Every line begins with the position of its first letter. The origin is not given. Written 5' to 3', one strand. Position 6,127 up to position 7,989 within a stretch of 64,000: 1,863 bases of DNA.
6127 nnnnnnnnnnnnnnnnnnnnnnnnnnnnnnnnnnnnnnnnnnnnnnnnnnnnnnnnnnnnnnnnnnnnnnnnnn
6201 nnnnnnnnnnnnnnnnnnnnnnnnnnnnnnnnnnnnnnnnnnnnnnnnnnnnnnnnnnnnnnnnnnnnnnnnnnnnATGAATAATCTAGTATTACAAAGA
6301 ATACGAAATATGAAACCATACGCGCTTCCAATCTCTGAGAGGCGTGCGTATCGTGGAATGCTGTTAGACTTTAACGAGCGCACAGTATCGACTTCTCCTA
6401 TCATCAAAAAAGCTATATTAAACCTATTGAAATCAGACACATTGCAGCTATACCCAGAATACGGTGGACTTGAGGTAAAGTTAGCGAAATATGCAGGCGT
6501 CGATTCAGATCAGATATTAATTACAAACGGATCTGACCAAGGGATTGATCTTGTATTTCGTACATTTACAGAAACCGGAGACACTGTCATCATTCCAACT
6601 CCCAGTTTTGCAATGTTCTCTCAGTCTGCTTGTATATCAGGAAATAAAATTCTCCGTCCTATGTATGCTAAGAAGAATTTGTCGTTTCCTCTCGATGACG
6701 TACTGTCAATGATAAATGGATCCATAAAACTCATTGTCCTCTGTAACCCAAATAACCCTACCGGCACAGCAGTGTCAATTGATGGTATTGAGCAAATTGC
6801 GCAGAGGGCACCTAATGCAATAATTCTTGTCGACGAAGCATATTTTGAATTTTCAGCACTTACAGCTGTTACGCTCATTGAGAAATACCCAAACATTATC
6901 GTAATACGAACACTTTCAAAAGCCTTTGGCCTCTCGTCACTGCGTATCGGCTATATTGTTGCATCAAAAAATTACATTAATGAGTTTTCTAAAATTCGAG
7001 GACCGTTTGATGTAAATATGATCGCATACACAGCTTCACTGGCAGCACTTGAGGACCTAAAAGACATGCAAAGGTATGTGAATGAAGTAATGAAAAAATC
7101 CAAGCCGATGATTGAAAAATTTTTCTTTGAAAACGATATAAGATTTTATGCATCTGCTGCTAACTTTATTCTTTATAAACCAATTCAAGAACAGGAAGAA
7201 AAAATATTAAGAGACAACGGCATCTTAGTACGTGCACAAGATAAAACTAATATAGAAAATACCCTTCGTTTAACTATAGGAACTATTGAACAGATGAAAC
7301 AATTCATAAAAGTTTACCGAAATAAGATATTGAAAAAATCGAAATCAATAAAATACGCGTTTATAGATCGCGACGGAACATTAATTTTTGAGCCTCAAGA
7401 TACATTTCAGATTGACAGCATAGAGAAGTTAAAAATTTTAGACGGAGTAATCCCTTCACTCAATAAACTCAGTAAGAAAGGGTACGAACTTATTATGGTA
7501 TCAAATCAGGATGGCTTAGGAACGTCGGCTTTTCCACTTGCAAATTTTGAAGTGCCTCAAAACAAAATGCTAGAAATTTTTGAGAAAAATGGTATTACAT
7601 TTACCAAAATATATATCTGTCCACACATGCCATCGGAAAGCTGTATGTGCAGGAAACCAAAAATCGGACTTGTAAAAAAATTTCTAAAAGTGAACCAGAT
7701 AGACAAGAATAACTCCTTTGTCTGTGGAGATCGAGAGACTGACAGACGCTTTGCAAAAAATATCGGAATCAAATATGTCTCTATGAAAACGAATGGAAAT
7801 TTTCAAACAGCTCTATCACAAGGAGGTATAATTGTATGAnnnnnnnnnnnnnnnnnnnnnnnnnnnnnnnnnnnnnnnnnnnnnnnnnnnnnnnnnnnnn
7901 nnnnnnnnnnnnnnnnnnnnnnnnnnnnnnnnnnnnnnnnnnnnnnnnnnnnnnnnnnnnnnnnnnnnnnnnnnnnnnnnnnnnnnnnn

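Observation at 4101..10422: Histidine operon with a hisC-histidinol-phosphatase fusion and no hisA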

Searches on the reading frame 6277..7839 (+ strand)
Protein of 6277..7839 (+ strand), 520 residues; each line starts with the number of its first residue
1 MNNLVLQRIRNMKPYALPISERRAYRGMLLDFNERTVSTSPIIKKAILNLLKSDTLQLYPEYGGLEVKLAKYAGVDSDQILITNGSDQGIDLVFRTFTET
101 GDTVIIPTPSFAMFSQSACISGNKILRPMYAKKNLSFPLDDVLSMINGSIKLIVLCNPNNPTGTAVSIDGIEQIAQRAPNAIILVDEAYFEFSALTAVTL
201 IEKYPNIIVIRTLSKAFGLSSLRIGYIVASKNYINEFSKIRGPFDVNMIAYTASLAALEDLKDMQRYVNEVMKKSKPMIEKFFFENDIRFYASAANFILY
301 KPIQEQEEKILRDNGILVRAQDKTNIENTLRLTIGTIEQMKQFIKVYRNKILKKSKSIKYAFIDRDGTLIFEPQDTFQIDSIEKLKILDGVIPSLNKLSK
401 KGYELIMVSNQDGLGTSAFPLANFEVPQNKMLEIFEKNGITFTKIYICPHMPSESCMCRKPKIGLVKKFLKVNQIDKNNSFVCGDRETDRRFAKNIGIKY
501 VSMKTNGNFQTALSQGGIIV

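Call 3: search_protein_families(library=pfam, proteins=[window:6277-7839:+])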
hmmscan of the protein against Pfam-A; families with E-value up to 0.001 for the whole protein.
window:6277-7839:+ (520 aa): 6 families
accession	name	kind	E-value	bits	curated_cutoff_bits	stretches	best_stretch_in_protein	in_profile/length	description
PF00155.27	Aminotran_1_2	-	4.6e-50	171.3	19.7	1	29-345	5-359/361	Aminotransferase class I and II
PF08645.17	PNK3P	-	1.9e-12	47.7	22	1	361-501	3-155/161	Polynucleotide kinase 3 phosphatase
PF13419.12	HAD_2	-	1.6e-07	32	23.8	1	381-501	73-176/178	Haloacid dehalogenase-like hydrolase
PF00266.25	Aminotran_5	-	5.3e-07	29.4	21.5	1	66-188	49-177/371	Aminotransferase class-V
PF13242.12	Hydrolase_like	-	4.7e-06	26.9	22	1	458-507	2-52/75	HAD-hyrolase-like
PF01041.23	DegT_DnrJ_EryC1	-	1.6e-05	24.8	19.8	1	44-178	8-138/360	DegT/DnrJ/EryC1/StrS aminotransferase family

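Call 4: search_protein_families(library=ncbifam, proteins=[window:6277-7839:+])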
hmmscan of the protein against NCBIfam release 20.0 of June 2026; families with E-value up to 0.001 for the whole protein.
window:6277-7839:+ (520 aa): 80 families (the best 25 are shown)
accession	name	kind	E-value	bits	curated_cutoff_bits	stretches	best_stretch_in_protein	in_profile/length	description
TIGR01141.1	hisC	equivalog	7.2e-85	284.9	276.55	1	7-348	2-347/349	histidinol-phosphate transaminase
TIGR01261.1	hisB_Nterm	equivalog_domain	1.9e-61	206.3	140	1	359-505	2-148/161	histidinol-phosphatase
NF003937.0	PRK05446.1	equivalog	3.2e-59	200.7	443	1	359-506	4-151/355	bifunctional histidinol-phosphatase/imidazoleglycerol-phosphate dehydratase HisB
NF002878.0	PRK03321.1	subfamily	2.5e-52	177.8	374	1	27-350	24-348/352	histidinol-phosphate transaminase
NF002877.0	PRK03317.1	equivalog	7.9e-52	176.3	409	1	28-351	34-367/374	histidinol-phosphate transaminase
NF003496.0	PRK05166.1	equivalog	3.3e-50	170.9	540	1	30-348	41-367/373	histidinol-phosphate transaminase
NF002726.0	PRK02610.1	equivalog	7e-46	156.8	391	1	30-351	33-369/374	histidinol-phosphate transaminase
TIGR01140.1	L_thr_O3P_dcar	equivalog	1.1e-45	156.2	290.55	1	52-345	38-328/331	threonine-phosphate decarboxylase CobD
TIGR01656.1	Histidinol-ppas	subfamily_domain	1.9e-40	138.2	84.15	1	362-501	4-144/149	histidinol-phosphate phosphatase domain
NF006014.0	PRK08153.1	equivalog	9.9e-40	136.5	510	1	32-349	40-362/370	pyridoxal phosphate-dependent aminotransferase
NF006580.0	PRK09105.1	subfamily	1.5e-37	129.3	444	1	23-349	44-369/375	pyridoxal phosphate-dependent aminotransferase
NF041364.1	GntC_guanitoxin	equivalog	5.7e-35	120.9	415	1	74-284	53-277/356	guanitoxin biosynthesis PLP-dependent (S)-gamma-hydroxy-L-arginine cyclodehydratase GntC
NF051461.1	pyoverd_PtaA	equivalog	3.1e-33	115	500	1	27-348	36-357/359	pyoverdine biosynthesis transaminase PtaA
NF006225.0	PRK08354.1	equivalog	8.9e-32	110.7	288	1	29-349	16-314/318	putative aminotransferase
NF006506.0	PRK08942.1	equivalog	9.3e-32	110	178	1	358-512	3-155/182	D-glycero-beta-D-manno-heptose 1,7-bisphosphate 7-phosphatase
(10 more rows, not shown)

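Call 11: find_encoding_contigs(protein=window:6277-7839:+, flank=10000, max_places=6)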
Protein window:6277-7839:+ (520 aa): no gene with exactly this product is on record in the collection.
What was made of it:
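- Tried and rejected: Exact look-up of the fusion protein found nothing, because the gene start had been called differently (call 11).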

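Call 12: find_homologous_proteins(query=window:6277-7839:+)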
Query window:6277-7839:+ (520 aa): 4248 proteins with E <= 0.001 among 8000 candidates; the best 120 are listed.
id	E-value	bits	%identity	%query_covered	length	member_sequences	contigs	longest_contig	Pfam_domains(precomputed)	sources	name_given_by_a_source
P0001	0.0e+0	1121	100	98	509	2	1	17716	PF13419.13,PF00155.28,PF00266.26,PF08645.18,PF13242.13,PF01041.24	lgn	-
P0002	6.4e-253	858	73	100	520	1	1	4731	PF13419.13,PF00155.28,PF00702.33,PF00266.26,PF08645.18,PF13242.13,PF01041.24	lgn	-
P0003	1.1e-249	847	72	100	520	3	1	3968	PF13419.13,PF00155.28,PF00702.33,PF00266.26,PF08645.18,PF13242.13,PF01041.24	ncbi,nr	ncbi:histidinol-phosphate transaminase [Candidatus Gottesmanbacteria bacterium]|nr:histidinol-phosph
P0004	2.1e-247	840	71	100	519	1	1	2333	PF13419.13,PF00155.28,PF00702.33,PF00266.26,PF08645.18,PF13242.13,PF01041.24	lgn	-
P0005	3.0e-247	839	71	100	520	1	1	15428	PF13419.13,PF00155.28,PF00266.26,PF08645.18,PF13242.13,PF01041.24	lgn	-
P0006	1.2e-246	837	71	100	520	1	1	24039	PF13419.13,PF00155.28,PF00702.33,PF00266.26,PF08645.18,PF13242.13,PF01041.24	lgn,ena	-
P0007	8.9e-246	834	71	100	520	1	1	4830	PF13419.13,PF00155.28,PF00702.33,PF00266.26,PF08645.18,PF01041.24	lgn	-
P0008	9.4e-246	834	72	100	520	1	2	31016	PF13419.13,PF00155.28,PF08645.18,PF01041.24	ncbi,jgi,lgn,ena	-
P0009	1.6e-244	830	71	100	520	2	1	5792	PF13419.13,PF00155.28,PF00702.33,PF00266.26,PF08645.18,PF13242.13,PF01041.24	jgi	-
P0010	1.8e-244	830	72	100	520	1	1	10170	PF13419.13,PF00155.28,PF00702.33,PF00266.26,PF08645.18,PF01041.24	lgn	-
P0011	7.4e-244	828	71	100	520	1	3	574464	PF13419.13,PF00155.28,PF00266.26,PF08645.18,PF01041.24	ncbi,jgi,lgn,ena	-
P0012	7.8e-244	828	71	100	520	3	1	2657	PF13419.13,PF00155.28,PF00266.26,PF08645.18,PF13242.13,PF01041.24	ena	-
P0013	7.8e-244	828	70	100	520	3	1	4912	PF13419.13,PF00155.28,PF00266.26,PF08645.18,PF01041.24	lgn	-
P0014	1.1e-243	827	70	100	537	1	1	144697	PF13419.13,PF00155.28,PF00702.33,PF00266.26,PF08645.18,PF13242.13,PF01041.24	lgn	-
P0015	1.1e-243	827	70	100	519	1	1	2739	PF13419.13,PF00155.28,PF00266.26,PF08645.18,PF13242.13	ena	-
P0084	2.1e-217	741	63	100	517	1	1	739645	PF00155.28,PF00702.33,PF00266.26,PF08645.18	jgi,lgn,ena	-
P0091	6.9e-210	716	62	100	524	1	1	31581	PF13419.13,PF00155.28,PF00266.26,PF08645.18,PF13242.13,PF01041.24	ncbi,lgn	-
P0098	4.5e-204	697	61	100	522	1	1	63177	PF13419.13,PF00155.28,PF00702.33,PF00266.26,PF08645.18,PF01041.24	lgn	-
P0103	2.1e-202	691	60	99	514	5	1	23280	PF00155.28,PF00702.33,PF00266.26,PF08645.18,PF13242.13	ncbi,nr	ncbi:hypothetical protein A2448_01405 [Candidatus Peregrinibacteria bacterium RIFOXYC2_FULL_41_22]|n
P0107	1.1e-200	686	60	99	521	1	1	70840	PF13419.13,PF00155.28,PF00702.33,PF00266.26,PF08645.18,PF01053.27,PF01041.24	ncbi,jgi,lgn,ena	ncbi:MAG: histidinol-phosphate transaminase [Patescibacteria group bacterium]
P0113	2.7e-199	681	61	96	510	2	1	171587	PF13419.13,PF00155.28,PF00702.33,PF00266.26,PF08645.18,PF13242.13,PF01053.27,PF01041.24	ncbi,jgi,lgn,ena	-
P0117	1.4e-198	679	57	99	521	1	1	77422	PF13419.13,PF00155.28,PF00266.26,PF08645.18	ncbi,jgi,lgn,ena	ncbi:MAG: histidinol-phosphate transaminase [Patescibacteria group bacterium]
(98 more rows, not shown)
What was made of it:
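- The fusion was found in at least 120 clusters named Gottesman-, Davies-, Peregrinibacteria or Patescibacteria (call 12).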

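Call 13: find_encoding_contigs(protein=P0011, flank=10000, max_places=3)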
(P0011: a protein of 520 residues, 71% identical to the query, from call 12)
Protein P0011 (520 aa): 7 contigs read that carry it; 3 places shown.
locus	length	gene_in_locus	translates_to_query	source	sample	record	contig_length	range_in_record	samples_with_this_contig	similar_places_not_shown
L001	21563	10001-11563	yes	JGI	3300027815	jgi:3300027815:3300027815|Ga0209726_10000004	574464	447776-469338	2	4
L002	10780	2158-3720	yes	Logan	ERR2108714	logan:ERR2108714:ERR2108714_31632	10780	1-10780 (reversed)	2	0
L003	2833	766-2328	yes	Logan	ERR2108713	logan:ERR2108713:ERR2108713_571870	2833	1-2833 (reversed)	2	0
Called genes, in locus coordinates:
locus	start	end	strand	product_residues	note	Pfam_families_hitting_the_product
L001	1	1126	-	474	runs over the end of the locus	PF01547:SBP_bac_1, PF13416:SBP_bac_8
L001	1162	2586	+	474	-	PF12229:PG_binding_4, PF04294:VanW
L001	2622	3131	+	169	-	PF01467:CTP_transf_like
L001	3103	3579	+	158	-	PF02643:DUF192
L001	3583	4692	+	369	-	PF00814:TsaD, PF02543:Carbam_trans_N (faint), PF22521:HypF_C_2 (weak)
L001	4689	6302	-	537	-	PF13231:PMT_2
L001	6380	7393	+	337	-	PF02646:RmuC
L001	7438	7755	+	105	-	PF01371:Trp_repressor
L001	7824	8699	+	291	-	PF09084:NMT1 (faint), PF01634:HisG, PF08029:HisG_C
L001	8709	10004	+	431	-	PF00815:Histidinol_dh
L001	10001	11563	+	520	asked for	PF00155:Aminotran_1_2, PF00266:Aminotran_5, PF01041:DegT_DnrJ_EryC1 (weak), PF13419:HAD_2 (faint), PF08645:PNK3P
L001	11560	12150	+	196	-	PF00475:IGPD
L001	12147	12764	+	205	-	PF00117:GATase, PF07685:GATase_3, PF01174:SNO (weak), PF07722:Peptidase_C26 (weak)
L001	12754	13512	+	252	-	PF00977:His_biosynth, PF02581:TMP-TENI (faint), PF03060:NMO (faint)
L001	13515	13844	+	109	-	PF01502:PRA-CH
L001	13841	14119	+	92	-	PF01503:PRA-PH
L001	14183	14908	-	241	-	PF00970:FAD_binding_6 (weak), PF00175:NAD_binding_1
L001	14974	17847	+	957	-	PF00580:UvrD-helicase, PF01443:Viral_helicase1 (faint), PF13245:AAA_19, PF13604:AAA_30 (faint), PF13361:UvrD_C, PF13538:UvrD_C_2 (faint), PF12705:PDDEXK_1, PF10926:DUF2800 (weak), +1 more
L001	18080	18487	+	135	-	-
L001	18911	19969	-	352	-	PF01594:AI-2E_transport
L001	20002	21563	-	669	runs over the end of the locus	-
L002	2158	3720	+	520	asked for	PF00155:Aminotran_1_2, PF00266:Aminotran_5, PF01041:DegT_DnrJ_EryC1 (weak), PF13419:HAD_2 (faint), PF08645:PNK3P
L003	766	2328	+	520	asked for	PF00155:Aminotran_1_2, PF00266:Aminotran_5, PF01041:DegT_DnrJ_EryC1 (weak), PF13419:HAD_2 (faint), PF08645:PNK3P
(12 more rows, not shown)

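Call 14: find_encoding_contigs(protein=P0084, flank=10000, max_places=3)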
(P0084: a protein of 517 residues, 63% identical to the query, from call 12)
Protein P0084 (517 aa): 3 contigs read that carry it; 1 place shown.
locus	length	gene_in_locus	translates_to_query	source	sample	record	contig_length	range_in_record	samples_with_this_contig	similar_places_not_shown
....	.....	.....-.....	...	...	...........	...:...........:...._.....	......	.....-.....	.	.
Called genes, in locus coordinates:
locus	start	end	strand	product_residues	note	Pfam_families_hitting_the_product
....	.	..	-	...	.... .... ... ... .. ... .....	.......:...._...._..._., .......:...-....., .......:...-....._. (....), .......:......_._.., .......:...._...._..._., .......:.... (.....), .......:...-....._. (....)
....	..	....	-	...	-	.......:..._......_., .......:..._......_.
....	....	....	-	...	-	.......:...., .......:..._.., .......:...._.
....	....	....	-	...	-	-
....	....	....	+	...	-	-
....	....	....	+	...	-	-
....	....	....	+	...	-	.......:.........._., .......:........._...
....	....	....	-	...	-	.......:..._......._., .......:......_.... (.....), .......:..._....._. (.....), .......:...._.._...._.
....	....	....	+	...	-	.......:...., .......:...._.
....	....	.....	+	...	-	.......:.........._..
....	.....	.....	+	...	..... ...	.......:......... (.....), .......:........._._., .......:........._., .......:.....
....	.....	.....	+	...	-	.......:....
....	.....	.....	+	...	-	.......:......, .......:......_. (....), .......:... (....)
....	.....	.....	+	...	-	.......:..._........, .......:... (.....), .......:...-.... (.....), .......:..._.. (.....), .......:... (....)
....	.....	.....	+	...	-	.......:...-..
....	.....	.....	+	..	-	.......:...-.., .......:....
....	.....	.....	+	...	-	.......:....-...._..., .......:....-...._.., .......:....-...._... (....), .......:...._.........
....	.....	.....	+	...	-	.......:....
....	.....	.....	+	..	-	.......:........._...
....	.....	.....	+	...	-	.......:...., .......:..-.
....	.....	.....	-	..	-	-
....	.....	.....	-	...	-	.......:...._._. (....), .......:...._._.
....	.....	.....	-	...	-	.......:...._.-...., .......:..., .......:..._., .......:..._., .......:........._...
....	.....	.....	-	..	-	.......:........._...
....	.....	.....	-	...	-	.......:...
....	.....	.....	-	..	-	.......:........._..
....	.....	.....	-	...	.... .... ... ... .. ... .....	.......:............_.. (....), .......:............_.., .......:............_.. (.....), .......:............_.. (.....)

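Call 15: find_encoding_contigs(protein=P0001, flank=10000, max_places=3)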
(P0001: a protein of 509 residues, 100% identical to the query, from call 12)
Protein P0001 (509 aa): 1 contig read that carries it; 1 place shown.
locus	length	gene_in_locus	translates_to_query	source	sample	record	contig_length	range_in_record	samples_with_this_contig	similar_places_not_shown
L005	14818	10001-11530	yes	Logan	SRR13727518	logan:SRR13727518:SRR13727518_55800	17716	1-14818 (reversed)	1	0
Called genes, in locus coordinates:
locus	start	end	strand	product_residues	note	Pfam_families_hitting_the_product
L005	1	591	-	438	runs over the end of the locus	PF05977:MFS_3, PF07690:MFS_1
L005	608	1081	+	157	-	-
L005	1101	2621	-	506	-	PF02789:Peptidase_M17_N, PF00883:Peptidase_M17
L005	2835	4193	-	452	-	PF00772:DnaB, PF03796:DnaB_C, PF13481:AAA_25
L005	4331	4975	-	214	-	PF13483:Lactamase_B_3, PF12706:Lactamase_B_2 (weak)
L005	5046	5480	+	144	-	-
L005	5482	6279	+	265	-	-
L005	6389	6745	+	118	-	PF01371:Trp_repressor, PF13384:HTH_23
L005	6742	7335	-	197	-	PF01551:Peptidase_M23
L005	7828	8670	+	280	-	PF01634:HisG, PF09084:NMT1 (faint), PF12974:Phosphonate-bd (weak), PF08029:HisG_C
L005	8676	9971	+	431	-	PF00815:Histidinol_dh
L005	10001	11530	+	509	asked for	PF00155:Aminotran_1_2, PF01041:DegT_DnrJ_EryC1 (faint), PF00266:Aminotran_5 (weak), PF13419:HAD_2 (faint), PF08645:PNK3P, PF13242:Hydrolase_like (weak)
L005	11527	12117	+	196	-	PF00475:IGPD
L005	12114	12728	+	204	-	PF00117:GATase, PF07685:GATase_3, PF01174:SNO (weak)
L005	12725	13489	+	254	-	PF00977:His_biosynth, PF01207:Dus (faint), PF02581:TMP-TENI (faint), PF03060:NMO (faint)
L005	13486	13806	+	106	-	PF01502:PRA-CH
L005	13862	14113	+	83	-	PF01503:PRA-PH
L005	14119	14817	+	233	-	?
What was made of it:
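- Tried and rejected: The 509-aa version located the same organism's contig (call 15).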

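Call 22: find_related_loci(query=A1, collection=genome_contigs, flank=10000)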
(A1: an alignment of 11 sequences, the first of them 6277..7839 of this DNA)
Query A1 (520 aa) in genome_contigs; peptide patterns used: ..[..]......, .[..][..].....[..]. (x = any residue, [..] = any of these).
600 stretches matched a pattern (row limit reached: there are more); 596 encode a relative of the query (tblastn E <= 1e-3); the best 80 are kept; 79 distinct loci.
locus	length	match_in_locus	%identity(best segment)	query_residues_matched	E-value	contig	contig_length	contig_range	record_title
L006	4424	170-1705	58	1-515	0e+0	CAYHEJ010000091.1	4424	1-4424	MAG TPA_asm: uncultured Gammaproteobacteria bacterium isolate ERP119705_co10_156 genome assembly, contig: NODE_15187_len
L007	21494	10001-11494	61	12-509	0e+0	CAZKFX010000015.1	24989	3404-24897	MAG TPA_asm: uncultured Candidatus Saccharibacteria bacterium isolate binchicken_co6_543 genome assembly, contig: NODE_1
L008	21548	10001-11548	51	1-515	2e-177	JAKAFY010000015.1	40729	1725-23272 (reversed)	MAG: bacterium isolate WY2.bin139 NODE_1209_length_40729_cov_1.869735, whole genome shotgun sequence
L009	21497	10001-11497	45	1-520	3e-115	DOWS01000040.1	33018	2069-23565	MAG TPA_asm: Candidatus Daviesbacteria bacterium isolate UBA9644 contig_13008, whole genome shotgun sequence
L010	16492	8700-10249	52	1-510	4e-148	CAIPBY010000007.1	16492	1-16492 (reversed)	MAG: Candidatus Buchananbacteria bacterium isolate MJ120702A_bin-902 genome assembly, contig: bin-902:007/101, whole gen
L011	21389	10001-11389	36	51-507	1e-89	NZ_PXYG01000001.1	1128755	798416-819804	Zobellella endophytica strain 59N8 ZB100000, whole genome shotgun sequence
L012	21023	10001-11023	45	9-347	4e-88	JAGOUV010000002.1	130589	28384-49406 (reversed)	Candidatus Gracilibacteria bacterium isolate Gw_Eff_bin_522 Gw_Eff_137_length_130589_cov_17.822906, whole genome shotgun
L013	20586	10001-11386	36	51-506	8e-87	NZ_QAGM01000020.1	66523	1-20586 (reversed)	Oceanimonas marisflavi strain 102-Na3 scaffold_20, whole genome shotgun sequence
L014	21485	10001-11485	34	1-498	8e-87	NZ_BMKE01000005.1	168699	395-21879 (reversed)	Oceanisphaera marina strain CGMCC 1.15923 sequence05, whole genome shotgun sequence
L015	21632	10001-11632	34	1-498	2e-86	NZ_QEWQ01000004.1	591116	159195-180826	Ignatzschineria ureiclastica strain KCTC 22644 mira_70xPW3340_c4, whole genome shotgun sequence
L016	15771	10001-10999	43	2-344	6e-86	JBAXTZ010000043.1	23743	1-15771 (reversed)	MAG: Bacillota bacterium isolate ELA648 MAG648_43, whole genome shotgun sequence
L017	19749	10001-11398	34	60-498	6e-81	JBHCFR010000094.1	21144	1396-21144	MAG: Moraxella sp. isolate Z2-89_MAG_3 Z2-89__35904, whole genome shotgun sequence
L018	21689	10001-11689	31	3-516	2e-78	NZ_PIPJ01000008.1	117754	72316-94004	Aliidiomarina iranensis strain GBPy7 contig8, whole genome shotgun sequence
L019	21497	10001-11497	38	1-498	1e-91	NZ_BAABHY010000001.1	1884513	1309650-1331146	Orbus sasakiae strain JCM 18050 sequence01, whole genome shotgun sequence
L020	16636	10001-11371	36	60-499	4e-73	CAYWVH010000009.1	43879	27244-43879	MAG TPA_asm: uncultured Wenzhouxiangella sp. isolate binchicken_co208_239 genome assembly, contig: NODE_1054_length_4387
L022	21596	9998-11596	35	7-503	4e-78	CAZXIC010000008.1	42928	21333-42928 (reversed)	MAG TPA_asm: uncultured archaeon isolate SRP323688_co1_45 genome assembly, contig: NODE_1641_length_42928_cov_8.371959,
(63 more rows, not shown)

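Call 39: find_encoding_contigs(protein=P0113, flank=10000, max_places=1)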
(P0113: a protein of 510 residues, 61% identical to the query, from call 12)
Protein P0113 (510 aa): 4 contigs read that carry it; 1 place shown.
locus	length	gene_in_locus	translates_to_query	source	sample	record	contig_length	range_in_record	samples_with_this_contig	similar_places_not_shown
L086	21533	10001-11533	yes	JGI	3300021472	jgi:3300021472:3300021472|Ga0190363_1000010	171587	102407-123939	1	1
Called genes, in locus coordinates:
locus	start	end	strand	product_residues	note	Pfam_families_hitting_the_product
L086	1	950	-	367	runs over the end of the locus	PF01658:Inos-1-P_synth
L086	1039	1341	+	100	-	PF03551:PadR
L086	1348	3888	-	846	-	PF11369:DUF3160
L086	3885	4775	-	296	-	PF01259:SAICAR_synt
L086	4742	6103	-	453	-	PF00206:Lyase_1, PF08328:ASL_C (weak), PF10397:ADSL_C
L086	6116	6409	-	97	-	-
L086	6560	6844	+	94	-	PF01371:Trp_repressor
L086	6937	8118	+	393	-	PF13393:tRNA-synt_His, PF00587:tRNA-synt_2b (weak), PF03129:HGTP_anticodon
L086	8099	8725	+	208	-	PF01634:HisG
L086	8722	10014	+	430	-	PF00815:Histidinol_dh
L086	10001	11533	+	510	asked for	PF00155:Aminotran_1_2, PF00702:Hydrolase (faint), PF00266:Aminotran_5, PF01041:DegT_DnrJ_EryC1, PF01053:Cys_Met_Meta_PP (weak), PF13419:HAD_2 (weak), PF08645:PNK3P, PF13242:Hydrolase_like (weak)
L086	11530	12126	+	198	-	PF00475:IGPD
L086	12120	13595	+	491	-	PF00977:His_biosynth, PF05690:ThiG (faint), PF01180:DHO_dh (faint), PF04055:Radical_SAM (faint), PF01884:PcrB (faint), PF02581:TMP-TENI (faint), PF00977:His_biosynth, PF01207:Dus (weak), +2 more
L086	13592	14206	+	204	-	PF01502:PRA-CH, PF01503:PRA-PH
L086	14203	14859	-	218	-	PF04127:DFP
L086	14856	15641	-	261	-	PF01946:Thi4, PF00890:FAD_binding_2 (weak), PF01266:DAO (weak), PF01494:FAD_binding_3 (weak), PF03486:HI0933_like (weak), PF07992:Pyr_redox_2 (weak), PF12831:FAD_oxidored, PF13450:NAD_binding_8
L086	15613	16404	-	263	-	PF08704:GCD14, PF01135:PCMT, PF00398:RrnaAD (weak), PF05175:MTS (weak), PF13649:Methyltransf_25 (weak), PF13847:Methyltransf_31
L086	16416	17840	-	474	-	PF11139:SfLAP (weak)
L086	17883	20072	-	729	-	PF00982:Glyco_transf_20, PF02358:Trehalose_PPase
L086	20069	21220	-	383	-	PF01204:Trehalase, PF22422:MGH1-like_GH, PF01204:Trehalase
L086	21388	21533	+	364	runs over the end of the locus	PF13439:Glyco_transf_4, PF13579:Glyco_trans_4_4 (weak), PF00534:Glycos_transf_1, PF13692:Glyco_trans_1_4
